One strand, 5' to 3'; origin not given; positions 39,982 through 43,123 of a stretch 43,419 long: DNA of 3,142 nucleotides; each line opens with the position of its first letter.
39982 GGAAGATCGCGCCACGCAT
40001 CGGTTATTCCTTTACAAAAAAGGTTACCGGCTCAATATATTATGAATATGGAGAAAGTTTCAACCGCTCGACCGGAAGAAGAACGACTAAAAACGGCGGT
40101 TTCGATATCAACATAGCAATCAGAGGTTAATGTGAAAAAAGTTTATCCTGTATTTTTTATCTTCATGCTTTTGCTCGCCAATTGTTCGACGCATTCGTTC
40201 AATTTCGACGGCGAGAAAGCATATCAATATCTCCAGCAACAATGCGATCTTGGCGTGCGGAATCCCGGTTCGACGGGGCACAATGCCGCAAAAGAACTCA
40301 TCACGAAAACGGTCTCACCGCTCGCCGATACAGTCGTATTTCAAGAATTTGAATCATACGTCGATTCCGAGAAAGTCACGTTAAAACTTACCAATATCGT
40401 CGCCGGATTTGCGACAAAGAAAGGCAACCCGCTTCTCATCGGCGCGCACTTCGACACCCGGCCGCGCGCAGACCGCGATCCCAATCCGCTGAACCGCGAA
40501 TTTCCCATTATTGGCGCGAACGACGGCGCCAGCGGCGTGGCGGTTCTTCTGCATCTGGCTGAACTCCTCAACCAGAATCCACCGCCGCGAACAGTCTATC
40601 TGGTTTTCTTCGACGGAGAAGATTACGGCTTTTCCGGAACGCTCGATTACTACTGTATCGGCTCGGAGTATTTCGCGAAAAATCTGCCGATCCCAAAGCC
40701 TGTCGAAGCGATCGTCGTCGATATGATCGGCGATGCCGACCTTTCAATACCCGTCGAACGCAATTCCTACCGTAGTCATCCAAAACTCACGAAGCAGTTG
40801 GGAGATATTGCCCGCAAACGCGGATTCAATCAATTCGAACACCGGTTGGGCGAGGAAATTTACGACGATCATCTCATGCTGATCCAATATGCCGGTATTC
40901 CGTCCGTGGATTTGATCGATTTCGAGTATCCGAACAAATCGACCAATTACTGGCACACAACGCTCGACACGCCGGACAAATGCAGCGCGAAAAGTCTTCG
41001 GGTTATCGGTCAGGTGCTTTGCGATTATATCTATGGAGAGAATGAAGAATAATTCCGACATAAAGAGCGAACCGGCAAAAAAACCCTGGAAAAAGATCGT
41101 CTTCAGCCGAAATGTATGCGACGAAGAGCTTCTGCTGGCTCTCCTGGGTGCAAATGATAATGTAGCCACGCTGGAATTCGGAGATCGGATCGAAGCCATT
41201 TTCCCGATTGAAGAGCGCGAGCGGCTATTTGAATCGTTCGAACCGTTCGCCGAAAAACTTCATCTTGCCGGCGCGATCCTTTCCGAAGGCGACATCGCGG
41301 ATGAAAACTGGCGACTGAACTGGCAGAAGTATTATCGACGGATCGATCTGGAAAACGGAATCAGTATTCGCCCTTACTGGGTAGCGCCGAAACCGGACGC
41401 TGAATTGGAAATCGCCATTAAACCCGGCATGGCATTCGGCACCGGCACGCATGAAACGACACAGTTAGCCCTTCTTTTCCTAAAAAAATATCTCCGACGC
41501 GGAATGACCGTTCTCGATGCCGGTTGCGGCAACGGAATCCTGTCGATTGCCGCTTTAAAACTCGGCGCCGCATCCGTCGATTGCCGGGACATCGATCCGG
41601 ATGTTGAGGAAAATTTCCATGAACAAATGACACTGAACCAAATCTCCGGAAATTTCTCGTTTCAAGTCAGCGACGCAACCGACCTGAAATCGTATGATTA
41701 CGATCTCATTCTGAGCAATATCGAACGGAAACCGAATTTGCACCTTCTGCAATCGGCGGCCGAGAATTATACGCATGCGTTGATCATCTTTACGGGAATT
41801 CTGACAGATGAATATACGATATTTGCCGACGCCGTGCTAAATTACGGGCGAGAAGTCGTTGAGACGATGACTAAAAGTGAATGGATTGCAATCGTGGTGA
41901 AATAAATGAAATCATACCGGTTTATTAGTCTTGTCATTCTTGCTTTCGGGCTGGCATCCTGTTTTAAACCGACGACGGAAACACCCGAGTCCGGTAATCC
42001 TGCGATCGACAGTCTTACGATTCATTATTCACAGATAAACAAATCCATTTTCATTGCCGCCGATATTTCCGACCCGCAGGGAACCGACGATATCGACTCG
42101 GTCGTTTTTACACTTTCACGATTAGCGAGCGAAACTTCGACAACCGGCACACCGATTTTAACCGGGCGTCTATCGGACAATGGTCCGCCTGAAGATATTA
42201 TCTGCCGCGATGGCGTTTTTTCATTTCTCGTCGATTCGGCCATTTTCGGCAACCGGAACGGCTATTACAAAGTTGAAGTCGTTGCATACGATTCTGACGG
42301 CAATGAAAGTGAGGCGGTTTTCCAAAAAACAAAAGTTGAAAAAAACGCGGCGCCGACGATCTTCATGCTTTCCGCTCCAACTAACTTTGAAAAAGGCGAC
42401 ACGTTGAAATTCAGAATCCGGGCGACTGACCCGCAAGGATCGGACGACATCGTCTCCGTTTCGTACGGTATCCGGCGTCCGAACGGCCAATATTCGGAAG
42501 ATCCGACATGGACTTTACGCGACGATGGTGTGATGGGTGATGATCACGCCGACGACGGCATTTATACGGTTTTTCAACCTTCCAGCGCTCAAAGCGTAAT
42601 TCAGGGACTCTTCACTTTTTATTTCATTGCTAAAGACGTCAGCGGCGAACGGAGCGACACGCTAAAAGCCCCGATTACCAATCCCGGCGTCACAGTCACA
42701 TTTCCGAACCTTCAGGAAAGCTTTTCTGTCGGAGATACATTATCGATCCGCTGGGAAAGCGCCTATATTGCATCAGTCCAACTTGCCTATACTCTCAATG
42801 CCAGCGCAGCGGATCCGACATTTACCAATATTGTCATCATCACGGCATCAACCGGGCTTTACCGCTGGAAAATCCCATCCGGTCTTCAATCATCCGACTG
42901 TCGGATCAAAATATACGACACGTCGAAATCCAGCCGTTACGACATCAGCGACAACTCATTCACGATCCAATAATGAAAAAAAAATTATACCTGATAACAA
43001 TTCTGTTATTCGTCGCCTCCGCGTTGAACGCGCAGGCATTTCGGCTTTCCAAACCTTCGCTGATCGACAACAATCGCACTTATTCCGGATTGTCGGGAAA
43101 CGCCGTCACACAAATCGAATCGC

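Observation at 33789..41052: sprA is followed after 1 nt by a glutaminyl-cyclase-like lipoprotein, and the window's signal peptides obey the 'Q-rule'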

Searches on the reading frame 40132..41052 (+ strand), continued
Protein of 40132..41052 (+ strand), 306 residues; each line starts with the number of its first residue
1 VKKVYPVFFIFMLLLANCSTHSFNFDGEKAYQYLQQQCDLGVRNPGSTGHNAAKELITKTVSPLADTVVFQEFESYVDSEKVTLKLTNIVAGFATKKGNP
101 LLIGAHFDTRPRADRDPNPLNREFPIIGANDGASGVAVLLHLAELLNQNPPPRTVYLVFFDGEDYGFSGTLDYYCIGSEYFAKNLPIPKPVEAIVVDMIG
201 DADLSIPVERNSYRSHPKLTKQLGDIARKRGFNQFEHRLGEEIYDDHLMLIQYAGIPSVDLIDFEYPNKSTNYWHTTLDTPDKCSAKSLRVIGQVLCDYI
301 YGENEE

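Call 46: predict_structure(alignment_id=A1)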
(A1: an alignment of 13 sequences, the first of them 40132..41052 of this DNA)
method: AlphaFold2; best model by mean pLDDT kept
length: 306 residues; sequences in the alignment: 13
mean_pLDDT: 87.1   pTM: 0.87
mean pLDDT of the five models: 87.1, 85.2, 81.2, 80.2, 77.6
residues with pLDDT >= 90: 186; 70-90: 80; 50-70: 26; < 50: 14
segments of 3 or more residues with pLDDT < 50: 16-19, 268-272, 304-306
pLDDT, mean of each block of 10 residues (from residue 1): 54 51 86 95 93 98 98 94 96 97 95 85 84 94 97 97 85 92 98 92 76 94 93 85 90 97 64 66 88 95 58
secondary structure, 60 per line:
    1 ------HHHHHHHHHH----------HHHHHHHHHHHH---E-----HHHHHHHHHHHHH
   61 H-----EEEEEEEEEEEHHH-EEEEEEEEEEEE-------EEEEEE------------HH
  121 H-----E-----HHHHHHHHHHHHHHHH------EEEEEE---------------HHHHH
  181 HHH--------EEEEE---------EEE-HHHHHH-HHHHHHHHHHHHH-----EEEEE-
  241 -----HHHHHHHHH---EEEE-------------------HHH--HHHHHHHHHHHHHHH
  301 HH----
elements in order: H7-16 H27-38 H48-61 E67-77 E82-93 E101-106 H133-148 E155-160 H176-183 E192-196 E206-208 H210-215 H217-229 E235-239 H246-254 E258-261 H286-302

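Call 48: fold_search(model_id=the predicted structure, library=pdb)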
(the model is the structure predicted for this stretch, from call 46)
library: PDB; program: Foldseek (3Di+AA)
matches with E <= 10: 1139; with E <= 0.001: 408
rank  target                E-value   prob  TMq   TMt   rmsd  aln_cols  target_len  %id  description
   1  7d1d                  1.9e-30  1.00  0.87  0.91   2.1       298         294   31  Crystal structure of Bacteroides thetaiotaomicron glutaminyl cyclase bound to 1-benzylimidazole (released 2021-04-14)
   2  3tc8_B                3.9e-30  1.00  0.87  0.91   2.1       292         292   30  Crystal structure of a Zn-dependent exopeptidase (BDI_3547) from Parabacteroides distasonis ATCC 8503 at 1.06 A resolu (released 2011-08-24)
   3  4fuu                  5.4e-30  1.00  0.87  0.91   1.9       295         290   32  Crystal structure of a leucine aminopeptidase precursor (BT_2548) from Bacteroides thetaiotaomicron VPI-5482 at 1.30 A r (released 2012-10-31)
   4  6qro_A                7.8e-30  1.00  0.87  0.91   2.0       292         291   31  Crystal structure of Tannerella forsythia glutaminyl cyclase (released 2019-03-06)
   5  3tc8_A                1.3e-29  1.00  0.87  0.90   2.1       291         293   30  Crystal structure of a Zn-dependent exopeptidase (BDI_3547) from Parabacteroides distasonis ATCC 8503 at 1.06 A resolu (released 2011-08-24)
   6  7d1e                  1.4e-29  1.00  0.86  0.90   2.2       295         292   31  Crystal structure of Bacteroides thetaiotaomicron glutaminyl cyclase bound to N-acetylhistamine (released 2021-04-14)
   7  6qql_A                2.9e-29  1.00  0.85  0.90   2.0       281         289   31  Crystal structure of Porphyromonas gingivalis glutaminyl cyclase (released 2019-03-06)
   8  6qql_B                1.5e-28  1.00  0.85  0.90   2.0       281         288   31  Crystal structure of Porphyromonas gingivalis glutaminyl cyclase (released 2019-03-06)
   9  7cjg_B                1.2e-27  1.00  0.81  0.90   2.1       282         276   30  Structural and kinetic characterization of Porphyromonas gingivalis glutaminyl cyclase (released 2021-05-05)
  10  7d1b                  5.8e-27  1.00  0.82  0.83   2.5       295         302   34  Crystal structure of Fimbriiglobus ruber glutaminyl cyclase (released 2021-04-14)
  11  3gux_B                5.9e-24  1.00  0.75  0.93   1.7       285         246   28  Crystal structure of a putative zn-dependent exopeptidase (bvu_1317) from bacteroides vulgatus atcc 8482 at 1.80 A res (released 2009-04-07)
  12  3gux_A                5.9e-24  1.00  0.75  0.92   1.9       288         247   28  Crystal structure of a putative zn-dependent exopeptidase (bvu_1317) from bacteroides vulgatus atcc 8482 at 1.80 A res (released 2009-04-07)
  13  7d18                  3.9e-20  1.00  0.80  0.83   2.6       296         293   28  Crystal structure of Acidobacteriales bacterium glutaminyl cyclase (released 2021-04-14)
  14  4f9v_B                3.1e-18  1.00  0.73  0.74   4.0       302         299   24  Structure of C113A/C136A mutant variant of glycosylated glutaminyl cyclase from Drosophila melanogaster (released 2012-08-29)
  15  4f9v_A                3.7e-18  1.00  0.74  0.74   3.5       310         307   24  Structure of C113A/C136A mutant variant of glycosylated glutaminyl cyclase from Drosophila melanogaster (released 2012-08-29)
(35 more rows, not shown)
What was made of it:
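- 40132..41052 (+): Type II (bacteroidal-type, M28-fold) glutaminyl cyclase gene, 306 aa. It starts 1 nt after the sprA stop. AF2 model pLDDT 87, with the top 50 Foldseek hits all QCs and TM 0.85-0.91 to bacteroidal QCs (calls 46, 48).
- On Type II (animal/bacteroidal-type) glutaminyl cyclase: The AF2 model has pLDDT 87, and the Foldseek top 50 are all QCs (calls 46, 48).
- Closest known: Bacteroidal type II glutaminyl cyclases: PgQC. Same: M28 alpha/beta fold, with TM 0.85-0.91 and rmsd about 2 A to the model (call 48).
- AF2 model plus Foldseek: the top 50 hits are all QCs (calls 46, 48).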

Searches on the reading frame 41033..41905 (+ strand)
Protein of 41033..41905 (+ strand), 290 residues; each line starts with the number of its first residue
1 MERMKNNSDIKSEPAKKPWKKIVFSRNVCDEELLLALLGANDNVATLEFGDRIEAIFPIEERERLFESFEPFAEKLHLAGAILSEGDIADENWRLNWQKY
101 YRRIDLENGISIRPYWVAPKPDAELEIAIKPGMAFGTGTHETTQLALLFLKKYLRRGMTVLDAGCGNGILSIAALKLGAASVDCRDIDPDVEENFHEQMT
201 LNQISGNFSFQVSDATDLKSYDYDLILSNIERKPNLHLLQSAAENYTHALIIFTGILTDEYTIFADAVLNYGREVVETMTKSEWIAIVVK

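Call 4: search_protein_families(library=pfam, proteins=[window:41033-41905:+], max_evalue=0.01)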
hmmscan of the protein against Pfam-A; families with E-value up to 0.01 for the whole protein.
window:41033-41905:+ (290 aa): 9 families
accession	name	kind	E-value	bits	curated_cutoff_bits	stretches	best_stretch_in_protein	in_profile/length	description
PF06325.19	PrmA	-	9.2e-47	160.4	22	1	52-290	57-294/296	Ribosomal protein L11 methyltransferase (PrmA)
PF13847.12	Methyltransf_31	-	5.4e-08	33.1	27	1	155-229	2-81/145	Methyltransferase domain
PF13649.12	Methyltransf_25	-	7.6e-08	33.4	27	1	160-229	1-71/97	Methyltransferase domain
PF05175.20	MTS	-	8.9e-08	32.4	23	1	140-229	17-105/170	Methyltransferase small domain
PF13489.12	Methyltransf_23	-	8.1e-05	22.9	27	1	147-199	13-61/164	Methyltransferase domain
PF08241.18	Methyltransf_11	-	0.00048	21.1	21.2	1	161-229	1-67/95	Methyltransferase domain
PF08242.18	Methyltransf_12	-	0.0039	18.3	30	1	161-229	1-72/98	Methyltransferase domain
PF02475.24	TRM5-TYW2_MTfase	-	0.0066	16.9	28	0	154-230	34-112/164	TRM5/TYW2 methyltransferase domain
PF02353.26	CMAS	-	0.0091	15.8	27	0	145-226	51-131/273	Mycolic acid cyclopropane synthetase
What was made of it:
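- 41033..41905 (+): prmA-like (ribosomal protein L11 methyltransferase) gene. It overlaps the QC 3' end by 20 nt. Pfam PrmA, E = 9e-47 (call 4).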

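Call 5: search_protein_families(library=ncbifam, proteins=[window:41033-41905:+], max_evalue=0.01)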
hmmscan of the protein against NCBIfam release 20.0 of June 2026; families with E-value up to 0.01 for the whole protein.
window:41033-41905:+ (290 aa): 19 families
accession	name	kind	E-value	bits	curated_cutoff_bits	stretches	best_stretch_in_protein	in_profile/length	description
NF001785.0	PRK00517.2-2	equivalog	1.8e-42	145.4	188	1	83-289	72-279/282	50S ribosomal protein L11 methyltransferase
TIGR00406.1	prmA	equivalog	1.7e-39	136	183.15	1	73-285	75-288/288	50S ribosomal protein L11 methyltransferase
NF001790.0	PRK00517.3-3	equivalog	4.5e-34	118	269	1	87-288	53-258/262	50S ribosomal protein L11 methyltransferase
NF001786.0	PRK00517.2-4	equivalog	1.4e-30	106.3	327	1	60-290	44-273/277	50S ribosomal protein L11 methyltransferase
NF001784.0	PRK00517.2-1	equivalog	2.2e-18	66.8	244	1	123-289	116-289/290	50S ribosomal protein L11 methyltransferase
TIGR02021.1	BchM-ChlM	equivalog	1.8e-10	40.6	158.9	1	138-228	36-124/218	magnesium protoporphyrin IX methyltransferase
NF011529.0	PRK14968.1-3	equivalog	1.2e-08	34.6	162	1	154-229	32-105/198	putative methyltransferase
NF043040.1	corrin_prot_MT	hypoth_equivalog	1.3e-06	28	180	1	150-228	35-116/216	corrinoid protein-associated methyltransferase CpaM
NF011528.0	PRK14968.1-2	equivalog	2.9e-05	23.7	171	1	154-225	36-110/205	putative methyltransferase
TIGR01983.1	UbiG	equivalog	4.5e-05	22.9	102.95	1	156-228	49-122/228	bifunctional 2-polyprenyl-6-hydroxyphenol methylase/3-demethylubiquinol 3-O-methyltransferase UbiG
TIGR02072.1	BioC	equivalog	5.2e-05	23.2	184.95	1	151-230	28-105/244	malonyl-ACP O-methyltransferase BioC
NF007023.0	PRK09489.1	equivalog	0.00011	21.5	295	1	100-281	143-319/342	16S rRNA (guanine(1207)-N(2))-methyltransferase RsmC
TIGR03534.1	RF_mod_PrmC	equivalog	0.00032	20.2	199.1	1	141-229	72-163/253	peptide chain release factor N(5)-glutamine methyltransferase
NF047649.1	MTase_UXPK_star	exception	0.00046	19.3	460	1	154-229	75-153/283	methyltransferase/UXPK-star double selenoprotein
TIGR03533.1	L3_gln_methyl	equivalog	0.0018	17.7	229.7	1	158-229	123-196/284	50S ribosomal protein L3 N(5)-glutamine methyltransferase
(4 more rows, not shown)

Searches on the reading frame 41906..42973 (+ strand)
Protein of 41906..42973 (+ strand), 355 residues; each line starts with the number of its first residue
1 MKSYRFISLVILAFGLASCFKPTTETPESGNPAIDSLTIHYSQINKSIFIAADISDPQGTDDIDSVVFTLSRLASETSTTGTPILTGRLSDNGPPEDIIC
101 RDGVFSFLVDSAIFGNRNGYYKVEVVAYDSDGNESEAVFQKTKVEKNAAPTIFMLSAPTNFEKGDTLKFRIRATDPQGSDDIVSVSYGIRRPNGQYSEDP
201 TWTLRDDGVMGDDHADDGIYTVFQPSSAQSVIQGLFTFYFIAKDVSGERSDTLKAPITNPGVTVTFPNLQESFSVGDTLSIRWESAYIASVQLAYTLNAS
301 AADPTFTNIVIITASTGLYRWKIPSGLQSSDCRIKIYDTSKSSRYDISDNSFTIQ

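Call 4: search_protein_families(library=pfam, proteins=[window:41906-42973:+], max_evalue=0.01)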
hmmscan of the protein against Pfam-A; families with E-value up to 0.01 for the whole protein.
window:41906-42973:+ (355 aa): 1 family
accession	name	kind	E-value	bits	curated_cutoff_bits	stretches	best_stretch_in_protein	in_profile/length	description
PF10342.15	Kre9_KNH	-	0.00071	20.7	24.6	1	267-349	2-90/94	Kre9/KNH-like N-terminal Ig-like domain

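Call 5: search_protein_families(library=ncbifam, proteins=[window:41906-42973:+], max_evalue=0.01)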
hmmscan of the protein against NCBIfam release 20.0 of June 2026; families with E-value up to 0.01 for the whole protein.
window:41906-42973:+ (355 aa): 2 families
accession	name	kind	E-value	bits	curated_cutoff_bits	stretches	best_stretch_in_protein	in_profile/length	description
NF041940.1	choice_anch_X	domain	8.6e-07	28.6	25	1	203-223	2-22/37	choice-of-anchor X domain-containing protein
NF033932.1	LapB_rpt_80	domain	0.0096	16.2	45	0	119-152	1-34/83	LapB repeat-containing protein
